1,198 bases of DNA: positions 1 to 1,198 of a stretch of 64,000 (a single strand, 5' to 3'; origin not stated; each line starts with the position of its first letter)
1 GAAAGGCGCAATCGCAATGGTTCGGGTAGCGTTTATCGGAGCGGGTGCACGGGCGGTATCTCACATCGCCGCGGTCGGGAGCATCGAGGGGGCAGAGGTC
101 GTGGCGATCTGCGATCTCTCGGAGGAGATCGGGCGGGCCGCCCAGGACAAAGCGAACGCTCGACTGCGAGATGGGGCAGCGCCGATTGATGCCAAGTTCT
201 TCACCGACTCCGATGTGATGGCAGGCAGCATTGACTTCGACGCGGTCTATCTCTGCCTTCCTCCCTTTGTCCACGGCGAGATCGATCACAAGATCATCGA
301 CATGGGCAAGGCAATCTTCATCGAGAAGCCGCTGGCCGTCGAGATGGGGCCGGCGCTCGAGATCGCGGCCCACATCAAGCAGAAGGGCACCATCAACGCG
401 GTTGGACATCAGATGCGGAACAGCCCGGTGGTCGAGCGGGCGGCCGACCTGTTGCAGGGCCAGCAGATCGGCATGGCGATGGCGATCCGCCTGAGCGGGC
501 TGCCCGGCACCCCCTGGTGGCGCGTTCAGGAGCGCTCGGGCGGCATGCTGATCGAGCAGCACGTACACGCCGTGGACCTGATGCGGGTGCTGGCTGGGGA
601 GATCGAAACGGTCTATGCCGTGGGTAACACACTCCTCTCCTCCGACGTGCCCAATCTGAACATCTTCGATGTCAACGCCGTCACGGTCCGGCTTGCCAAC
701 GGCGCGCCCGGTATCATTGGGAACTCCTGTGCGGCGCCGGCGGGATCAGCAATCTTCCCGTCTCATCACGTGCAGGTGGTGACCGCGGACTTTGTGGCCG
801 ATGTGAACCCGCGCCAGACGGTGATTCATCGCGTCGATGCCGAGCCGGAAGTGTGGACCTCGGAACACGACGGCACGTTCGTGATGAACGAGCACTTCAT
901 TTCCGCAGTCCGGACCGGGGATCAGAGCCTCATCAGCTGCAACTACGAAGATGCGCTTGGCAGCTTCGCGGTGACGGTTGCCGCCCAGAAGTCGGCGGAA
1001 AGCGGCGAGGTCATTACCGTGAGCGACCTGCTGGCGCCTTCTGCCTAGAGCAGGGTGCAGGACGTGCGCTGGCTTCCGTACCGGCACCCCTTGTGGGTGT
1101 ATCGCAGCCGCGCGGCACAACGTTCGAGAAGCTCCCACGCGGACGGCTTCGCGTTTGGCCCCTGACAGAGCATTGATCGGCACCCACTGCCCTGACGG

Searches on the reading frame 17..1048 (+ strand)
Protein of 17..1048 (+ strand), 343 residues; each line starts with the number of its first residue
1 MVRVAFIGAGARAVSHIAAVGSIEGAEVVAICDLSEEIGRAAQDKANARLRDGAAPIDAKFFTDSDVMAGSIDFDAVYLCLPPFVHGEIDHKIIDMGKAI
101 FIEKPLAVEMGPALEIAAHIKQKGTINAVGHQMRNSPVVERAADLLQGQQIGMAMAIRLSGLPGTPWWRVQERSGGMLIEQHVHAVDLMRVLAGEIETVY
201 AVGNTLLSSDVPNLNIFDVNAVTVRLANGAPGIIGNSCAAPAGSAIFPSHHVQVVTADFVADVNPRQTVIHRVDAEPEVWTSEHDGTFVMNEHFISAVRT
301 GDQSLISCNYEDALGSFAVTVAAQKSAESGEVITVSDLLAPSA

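Call 66: search_protein_families(library=pfam, proteins=[window:17-1048:+], max_evalue=0.001)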
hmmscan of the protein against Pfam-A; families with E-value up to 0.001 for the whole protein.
window:17-1048:+ (343 aa): 3 families
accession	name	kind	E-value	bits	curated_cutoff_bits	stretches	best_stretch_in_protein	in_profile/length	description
PF01408.29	GFO_IDH_MocA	-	4.9e-15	56.7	24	1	2-131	1-120/120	Oxidoreductase family, NAD-binding Rossmann fold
PF22725.1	GFO_IDH_MocA_C3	-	3.4e-13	50.1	27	1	141-244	3-110/124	GFO/IDH/MocA C-terminal domain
PF02894.22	GFO_IDH_MocA_C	-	4.2e-09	37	22.9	1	168-244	32-109/218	Oxidoreductase family, C-terminal alpha/beta domain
